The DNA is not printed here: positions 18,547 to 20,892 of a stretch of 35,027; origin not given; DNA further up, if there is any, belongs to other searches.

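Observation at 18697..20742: Lycopene cyclase and Blh beta-carotene dioxygenase fused into one 681-aa membrane protein next to the opsin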

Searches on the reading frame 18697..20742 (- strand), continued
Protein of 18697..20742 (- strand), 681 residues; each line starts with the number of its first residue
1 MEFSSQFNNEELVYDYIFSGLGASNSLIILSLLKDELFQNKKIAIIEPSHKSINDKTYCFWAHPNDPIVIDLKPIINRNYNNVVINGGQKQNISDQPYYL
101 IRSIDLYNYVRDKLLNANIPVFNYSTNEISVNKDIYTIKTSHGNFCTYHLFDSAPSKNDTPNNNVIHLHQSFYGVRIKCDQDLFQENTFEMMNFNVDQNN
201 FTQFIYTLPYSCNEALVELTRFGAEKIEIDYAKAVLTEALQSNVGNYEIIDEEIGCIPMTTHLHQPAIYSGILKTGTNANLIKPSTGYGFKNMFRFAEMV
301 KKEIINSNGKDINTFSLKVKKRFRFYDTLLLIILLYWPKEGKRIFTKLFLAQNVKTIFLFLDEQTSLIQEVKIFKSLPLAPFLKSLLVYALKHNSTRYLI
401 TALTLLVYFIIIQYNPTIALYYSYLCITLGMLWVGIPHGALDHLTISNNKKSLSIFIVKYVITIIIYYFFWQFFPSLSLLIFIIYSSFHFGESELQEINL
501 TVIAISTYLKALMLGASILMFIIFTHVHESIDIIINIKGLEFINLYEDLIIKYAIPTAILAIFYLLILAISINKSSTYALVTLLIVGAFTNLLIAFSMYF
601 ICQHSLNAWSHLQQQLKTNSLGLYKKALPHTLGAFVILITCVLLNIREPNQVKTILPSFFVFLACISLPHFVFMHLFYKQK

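Call 24: search_protein_representatives(protein=window:18697-20742:-)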
Query: 681 residues. Proteins with E-value up to 0.001 (for the whole library): 3615; up to 1e-10: 1908; up to 1e-30: 582. The best 150 are listed.
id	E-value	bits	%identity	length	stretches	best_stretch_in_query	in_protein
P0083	5.4e-193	659.7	47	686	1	10-681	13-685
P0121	2.9e-186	637.4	48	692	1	8-679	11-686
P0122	6.8e-181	619.7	44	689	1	8-681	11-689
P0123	4.0e-174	597.3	45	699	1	13-681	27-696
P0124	4.7e-168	577.3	44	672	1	7-680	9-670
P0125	1.5e-166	572.3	43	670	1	12-680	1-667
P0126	5.3e-152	524.2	41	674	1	10-679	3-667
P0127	2.7e-130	452.5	49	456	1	228-680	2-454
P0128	2.9e-126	439.2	54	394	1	10-390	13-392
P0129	3.5e-126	438.9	38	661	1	13-679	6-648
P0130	3.5e-126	438.9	37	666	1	13-680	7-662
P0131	5.8e-116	405.1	36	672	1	13-679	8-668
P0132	9.3e-116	404.5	35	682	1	13-680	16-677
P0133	2.6e-114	399.7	36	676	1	13-678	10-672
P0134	8.9e-114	397.9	36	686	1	14-680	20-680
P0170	4.7e-99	349.3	33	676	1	14-680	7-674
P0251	3.4e-51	191.2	31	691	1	14-671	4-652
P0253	1.3e-50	189.2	30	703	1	21-673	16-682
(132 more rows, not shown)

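Call 41: search_protein_families(library=pfam, proteins=[L066:5264-7891:-, L066:7973-8506:+, L066:8503-9891:+, L066:9983-11968:+, L066:11948-13675:-, L066:13718-14452:-, L066:14546-16117:-, L066:16253-17776:-], max_evalue=0.0001)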
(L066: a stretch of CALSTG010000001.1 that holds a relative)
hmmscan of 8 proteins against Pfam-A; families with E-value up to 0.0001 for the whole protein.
L066:5264-7891:- (875 aa): 5 families
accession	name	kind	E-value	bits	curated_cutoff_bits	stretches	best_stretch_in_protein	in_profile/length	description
PF00488.27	MutS_V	-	4e-83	278.5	30.2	1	619-808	1-188/188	MutS domain V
PF05192.23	MutS_III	-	2.4e-45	155.7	34.1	1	276-565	2-194/194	MutS domain III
PF01624.25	MutS_I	-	6.5e-39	133.1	20.6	1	13-123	1-111/113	MutS domain I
PF05190.23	MutS_IV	-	6.1e-27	94.2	22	1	434-525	1-92/92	MutS family domain IV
PF05188.22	MutS_II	-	3.8e-22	79.5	25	1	133-258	1-132/133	MutS domain II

L066:7973-8506:+ (177 aa): 1 family
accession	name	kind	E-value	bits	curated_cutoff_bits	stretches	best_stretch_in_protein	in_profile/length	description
PF00588.24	SpoU_methylase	-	6.4e-32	111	29.7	1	26-169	2-142/142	SpoU rRNA Methylase family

L066:8503-9891:+ (462 aa): 0 families

L066:9983-11968:+ (661 aa): 2 families
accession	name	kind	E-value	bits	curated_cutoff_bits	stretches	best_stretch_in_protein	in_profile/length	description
PF05834.18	Lycopene_cycl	-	1.1e-44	153.5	23.4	1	8-361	1-372/380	Lycopene cyclase protein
PF15461.11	BCD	-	1.1e-26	94.4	28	1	411-644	2-264/267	Beta-carotene 15,15'-dioxygenase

L066:11948-13675:- (575 aa): 3 families
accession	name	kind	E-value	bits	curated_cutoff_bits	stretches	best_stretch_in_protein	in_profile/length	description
PF00152.25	tRNA-synt_2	-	2.1e-96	323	25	1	168-504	2-307/308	tRNA synthetases class II (D, K and N)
PF01336.31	tRNA_anti-codon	-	3.9e-14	52.8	27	1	60-143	1-75/75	OB-fold nucleic acid binding domain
PF01409.25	tRNA-synt_2d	-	3.8e-06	27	19.8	0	265-329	110-173/246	tRNA synthetases class II core domain (F)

L066:13718-14452:- (244 aa): 2 families
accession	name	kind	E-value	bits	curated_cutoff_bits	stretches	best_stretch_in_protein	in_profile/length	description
PF00849.27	PseudoU_synth_2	-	3.5e-20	73.2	26.8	1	70-196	2-151/152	RNA pseudouridylate synthase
PF01479.30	S4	-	3.1e-11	43.3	22.8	1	9-52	1-46/48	S4 domain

L066:14546-16117:- (523 aa): 2 families
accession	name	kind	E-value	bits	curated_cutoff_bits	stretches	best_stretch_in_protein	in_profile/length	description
PF02469.27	Fasciclin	-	6.2e-76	252.9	22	3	320-441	2-123/123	Fasciclin domain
PF18962.6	Por_Secre_tail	-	4.6e-11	43.3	27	1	456-520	1-73/75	Secretion system C-terminal sorting domain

L066:16253-17776:- (507 aa): 2 families
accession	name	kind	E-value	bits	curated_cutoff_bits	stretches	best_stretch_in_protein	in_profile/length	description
PF01154.23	HMG_CoA_synt_N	-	2.5e-21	76.8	25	1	3-174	4-170/174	Hydroxymethylglutaryl-coenzyme A synthase N terminal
PF08540.16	HMG_CoA_synt_C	-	1.1e-20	74.9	25.1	1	256-469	26-236/280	Hydroxymethylglutaryl-coenzyme A synthase C terminal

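Call 54: predict_structure(alignment_id=A1)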
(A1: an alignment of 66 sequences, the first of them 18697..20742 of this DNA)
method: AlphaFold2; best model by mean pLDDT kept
length: 681 residues; sequences in the alignment: 66
mean_pLDDT: 87.5   pTM: 0.80
mean pLDDT of the five models: 87.5, 87.1, 86.2, 85.0, 84.3
residues with pLDDT >= 90: 401; 70-90: 228; 50-70: 42; < 50: 10
segments of 3 or more residues with pLDDT < 50: 1-6
pLDDT, mean of each block of 10 residues (from residue 1): 42 89 92 88 90 86 96 95 92 94 94 94 87 87 90 68 77 94 92 88 94 94 92 94 91 86 81 74 71 91 79 82 90 92 92 91 92 92 92 84 95 94 93 83 68 79 92 93 92 88 86 96 96 91 93 97 95 89 95 94 89 81 87 90 74 83 89 65 47
secondary structure, 60 per line:
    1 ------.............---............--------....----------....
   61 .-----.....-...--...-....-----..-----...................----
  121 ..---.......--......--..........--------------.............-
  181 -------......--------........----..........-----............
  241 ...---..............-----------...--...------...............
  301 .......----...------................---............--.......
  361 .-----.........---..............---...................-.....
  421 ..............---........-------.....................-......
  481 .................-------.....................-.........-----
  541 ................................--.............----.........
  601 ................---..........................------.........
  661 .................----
elements in order: E7-19 H23-34 E43-46 E57-61 H67-71 E78-80 E82-85 E98-102 H103-116 E126-132 E135-140 E143-152 E167-179 E188-193 E202-209 E214-223 H229-243 E247-260 E272-274 H286-307 H321-336 H340-351 H354-361 H367-375 H379-392 H396-414 H416-434 H438-445 H453-473 H475-497 H505-525 H527-535 H541-572 H575-587 H592-616 H620-645 H652-677

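Call 57: fold_search(model_id=the predicted structure, library=pdb)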
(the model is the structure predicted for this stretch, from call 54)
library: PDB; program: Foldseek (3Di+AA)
matches with E <= 10: 1243; with E <= 0.001: 523
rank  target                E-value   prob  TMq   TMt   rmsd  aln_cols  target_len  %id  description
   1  5tuk_B                4.0e-10  1.00  0.32  0.51   9.0       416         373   12  Crystal structure of tetracycline destructase Tet(51) (released 2017-05-10)
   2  5tui_B                4.6e-10  1.00  0.32  0.55   8.7       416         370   12  Crystal structure of tetracycline destructase Tet(50) in complex with chlortetracycline (released 2017-05-10)
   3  5tue_A                6.9e-10  1.00  0.34  0.54   8.7       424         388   13  Crystal structure of tetracycline destructase Tet(50) (released 2017-05-10)
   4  5tum_B                1.1e-09  1.00  0.36  0.60   6.4       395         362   13  Crystal structure of tetracycline destructase Tet(56) (released 2017-05-10)
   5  5tum_A                1.6e-09  1.00  0.33  0.54  10.5       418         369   12  Crystal structure of tetracycline destructase Tet(56) (released 2017-05-10)
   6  5tuk_C                1.6e-09  1.00  0.33  0.53   8.5       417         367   12  Crystal structure of tetracycline destructase Tet(51) (released 2017-05-10)
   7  5tuk_D                1.7e-09  1.00  0.33  0.56   8.4       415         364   13  Crystal structure of tetracycline destructase Tet(51) (released 2017-05-10)
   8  7mwa_B                1.8e-09  1.00  0.33  0.54   9.9       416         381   12  Crystal structure of 2-octaprenyl-6-methoxyphenol hydroxylase UbiH from Acinetobacter baumannii, apoenzyme (released 2021-05-26)
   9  5tuk_A                2.0e-09  1.00  0.36  0.59   7.7       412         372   11  Crystal structure of tetracycline destructase Tet(51) (released 2017-05-10)
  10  4opl                  2.7e-09  1.00  0.39  0.55   7.7       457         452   11  Constructing tailored isoprenoid products by structure-guided modification of geranylgeranyl reductase. (released 2014-07-09)
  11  8jqo_A                2.9e-09  1.00  0.39  0.63   5.5       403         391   10  Protocatecuate hydroxylase from Xylophilus ampelinus complexed with imidazole (released 2023-12-06)
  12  3atq                  2.9e-09  1.00  0.38  0.53   7.7       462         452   11  Geranylgeranyl Reductase (GGR) from Sulfolobus acidocaldarius (released 2011-05-04)
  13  5tue_B                3.0e-09  1.00  0.35  0.59   9.1       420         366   14  Crystal structure of tetracycline destructase Tet(50) (released 2017-05-10)
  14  4opt                  3.1e-09  1.00  0.38  0.54   7.7       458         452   11  Constructing tailored isoprenoid products by structure-guided modification of geranylgeranyl reductase (released 2014-07-09)
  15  4opi                  3.4e-09  1.00  0.38  0.54   7.5       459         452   11  Constructing tailored isoprenoid products by structure-guided modification of geranylgeranyl reductase. (released 2014-07-09)
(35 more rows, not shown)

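Call 61: list_cluster_members(proteins=[P0001, P0004, P0021, P0048, P0071, P0130, P0132, P0170, P0251, P0253])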
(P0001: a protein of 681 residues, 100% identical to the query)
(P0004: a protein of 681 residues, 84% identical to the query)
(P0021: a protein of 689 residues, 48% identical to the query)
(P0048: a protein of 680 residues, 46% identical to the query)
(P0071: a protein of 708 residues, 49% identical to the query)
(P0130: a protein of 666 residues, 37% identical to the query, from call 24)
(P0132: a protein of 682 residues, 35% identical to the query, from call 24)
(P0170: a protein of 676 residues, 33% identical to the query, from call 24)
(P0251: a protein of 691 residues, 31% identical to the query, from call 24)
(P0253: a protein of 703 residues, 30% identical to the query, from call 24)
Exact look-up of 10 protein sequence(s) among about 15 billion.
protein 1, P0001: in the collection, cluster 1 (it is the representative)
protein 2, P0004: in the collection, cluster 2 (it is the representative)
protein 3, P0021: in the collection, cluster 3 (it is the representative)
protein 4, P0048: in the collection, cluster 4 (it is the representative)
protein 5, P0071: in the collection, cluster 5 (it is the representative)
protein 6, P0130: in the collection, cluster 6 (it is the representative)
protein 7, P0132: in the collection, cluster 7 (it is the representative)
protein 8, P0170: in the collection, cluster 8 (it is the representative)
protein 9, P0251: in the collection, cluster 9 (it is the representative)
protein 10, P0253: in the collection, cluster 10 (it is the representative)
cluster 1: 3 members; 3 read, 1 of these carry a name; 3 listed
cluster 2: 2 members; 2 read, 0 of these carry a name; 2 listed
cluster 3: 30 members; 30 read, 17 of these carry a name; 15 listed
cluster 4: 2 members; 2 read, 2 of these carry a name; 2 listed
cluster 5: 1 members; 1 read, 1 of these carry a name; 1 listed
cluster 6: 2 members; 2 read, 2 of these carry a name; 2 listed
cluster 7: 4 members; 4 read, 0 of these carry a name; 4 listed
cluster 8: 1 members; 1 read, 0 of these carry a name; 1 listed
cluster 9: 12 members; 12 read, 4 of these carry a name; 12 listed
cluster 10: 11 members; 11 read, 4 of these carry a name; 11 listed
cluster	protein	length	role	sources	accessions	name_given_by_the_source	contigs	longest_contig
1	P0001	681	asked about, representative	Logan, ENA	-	-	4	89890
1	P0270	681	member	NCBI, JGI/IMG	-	lycopene beta-cyclase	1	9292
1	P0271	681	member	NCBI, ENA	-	-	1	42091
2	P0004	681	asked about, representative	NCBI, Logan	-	-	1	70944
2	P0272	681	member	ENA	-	-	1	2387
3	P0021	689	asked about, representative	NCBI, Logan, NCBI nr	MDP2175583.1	MAG: beta-carotene 15,15'-dioxygenase, Brp/Blh family [Bacteroidota bacterium] | beta-carotene 15,15'-dioxygenase, Brp/Blh family [Bacteroidota bacterium]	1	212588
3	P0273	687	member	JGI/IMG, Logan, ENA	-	lycopene beta-cyclase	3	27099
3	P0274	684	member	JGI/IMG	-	lycopene beta-cyclase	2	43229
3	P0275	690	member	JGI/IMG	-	lycopene beta-cyclase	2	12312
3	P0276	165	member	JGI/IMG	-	hypothetical protein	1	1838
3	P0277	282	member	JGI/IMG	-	Brp/Blh family beta-carotene 15,15'-monooxygenase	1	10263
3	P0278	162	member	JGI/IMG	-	hypothetical protein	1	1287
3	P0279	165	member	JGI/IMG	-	hypothetical protein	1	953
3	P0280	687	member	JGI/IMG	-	lycopene beta-cyclase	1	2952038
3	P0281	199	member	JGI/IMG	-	Brp/Blh family beta-carotene 15,15'-monooxygenase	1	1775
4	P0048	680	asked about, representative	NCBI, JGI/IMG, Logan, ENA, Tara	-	lycopene beta-cyclase | strand:+ start:14277 stop:16319 length:2043 start_codon:yes stop_codon:yes ...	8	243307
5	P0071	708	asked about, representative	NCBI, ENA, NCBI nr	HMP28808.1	MAG TPA: beta-carotene 15,15'-dioxygenase, Brp/Blh family [Saprospiraceae bacterium] | beta-carotene 15,15'-dioxygenase, Brp/Blh family [Saprospiraceae bacterium]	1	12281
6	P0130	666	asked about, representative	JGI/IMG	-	lycopene beta-cyclase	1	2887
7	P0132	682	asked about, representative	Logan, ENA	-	-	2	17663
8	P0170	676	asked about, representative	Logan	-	-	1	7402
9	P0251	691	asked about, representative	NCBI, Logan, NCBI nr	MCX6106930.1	MAG: beta-carotene 15,15'-dioxygenase, Brp/Blh family [Proteobacteria bacterium] | beta-carotene 15,15'-dioxygenase, Brp/Blh family [Pseudomonadota bacterium]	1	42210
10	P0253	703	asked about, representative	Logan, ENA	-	-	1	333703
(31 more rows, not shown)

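Call 62: find_encoding_contigs(protein=P0251, flank=8000, max_places=3)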
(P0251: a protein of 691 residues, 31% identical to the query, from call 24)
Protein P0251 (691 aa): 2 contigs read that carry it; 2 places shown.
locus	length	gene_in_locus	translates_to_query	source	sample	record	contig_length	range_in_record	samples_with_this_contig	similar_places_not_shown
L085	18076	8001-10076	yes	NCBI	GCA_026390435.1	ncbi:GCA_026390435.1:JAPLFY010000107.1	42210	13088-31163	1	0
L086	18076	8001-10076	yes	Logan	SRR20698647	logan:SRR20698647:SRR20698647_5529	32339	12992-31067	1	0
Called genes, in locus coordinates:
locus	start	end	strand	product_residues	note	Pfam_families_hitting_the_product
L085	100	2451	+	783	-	PF03176:MMPL (weak)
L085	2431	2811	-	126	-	-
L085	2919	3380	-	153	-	PF02639:DUF188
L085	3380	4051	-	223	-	-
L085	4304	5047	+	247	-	-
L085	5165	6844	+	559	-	PF00691:OmpA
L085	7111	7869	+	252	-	PF01036:Bac_rhodopsin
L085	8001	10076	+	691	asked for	PF05834:Lycopene_cycl, PF15461:BCD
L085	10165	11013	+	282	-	-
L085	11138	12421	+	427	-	PF01637:ATPase_2, PF13173:AAA_14 (weak)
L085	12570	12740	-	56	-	-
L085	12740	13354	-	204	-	PF04140:ICMT (weak), PF04191:PEMT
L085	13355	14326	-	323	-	PF00487:FA_desaturase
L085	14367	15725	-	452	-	-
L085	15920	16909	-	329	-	PF13489:Methyltransf_23 (weak)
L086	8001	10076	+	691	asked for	PF05834:Lycopene_cycl, PF15461:BCD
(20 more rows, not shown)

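Call 63: find_encoding_contigs(protein=P0253, flank=8000, max_places=3)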
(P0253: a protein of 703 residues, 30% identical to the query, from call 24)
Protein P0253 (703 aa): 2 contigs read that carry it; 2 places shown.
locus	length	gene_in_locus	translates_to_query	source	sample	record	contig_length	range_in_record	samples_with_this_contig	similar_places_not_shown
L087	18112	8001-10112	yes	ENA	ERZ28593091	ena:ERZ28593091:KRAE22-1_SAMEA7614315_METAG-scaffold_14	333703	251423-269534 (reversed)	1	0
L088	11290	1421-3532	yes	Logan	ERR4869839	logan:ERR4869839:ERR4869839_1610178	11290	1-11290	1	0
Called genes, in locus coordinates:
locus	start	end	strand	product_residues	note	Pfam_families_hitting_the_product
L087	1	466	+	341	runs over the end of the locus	-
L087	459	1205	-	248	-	PF00005:ABC_tran, PF13304:AAA_21 (faint)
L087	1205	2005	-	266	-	PF01061:ABC2_membrane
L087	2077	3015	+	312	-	PF00535:Glycos_transf_2 (weak)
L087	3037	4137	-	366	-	PF13439:Glyco_transf_4, PF13579:Glyco_trans_4_4, PF20706:GT4-conflict, PF00534:Glycos_transf_1, PF13692:Glyco_trans_1_4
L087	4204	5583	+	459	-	PF00483:NTP_transferase, PF22640:ManC_GMP_beta-helix, PF01050:MannoseP_isomer, PF07883:Cupin_2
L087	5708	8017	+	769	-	PF17678:Glyco_hydro_92N, PF07971:Glyco_hydro_92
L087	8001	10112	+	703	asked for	PF05834:Lycopene_cycl, PF15461:BCD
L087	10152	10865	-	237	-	PF01036:Bac_rhodopsin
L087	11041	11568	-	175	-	PF01625:PMSR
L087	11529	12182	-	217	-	PF02390:Methyltransf_4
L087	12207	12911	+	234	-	-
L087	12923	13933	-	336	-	PF00268:Ribonuc_red_sm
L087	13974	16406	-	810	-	PF03477:ATP-cone, PF00317:Ribonuc_red_lgN, PF02867:Ribonuc_red_lgC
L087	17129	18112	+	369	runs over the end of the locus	PF11899:DUF3419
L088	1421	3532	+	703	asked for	PF05834:Lycopene_cycl, PF15461:BCD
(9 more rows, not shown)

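Call 70: search_solved_structures(query=window:18697-20742:-, max_evalue=0.01)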
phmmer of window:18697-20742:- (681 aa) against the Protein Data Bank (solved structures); distinct sequences matched with E-value up to 0.01: 0.
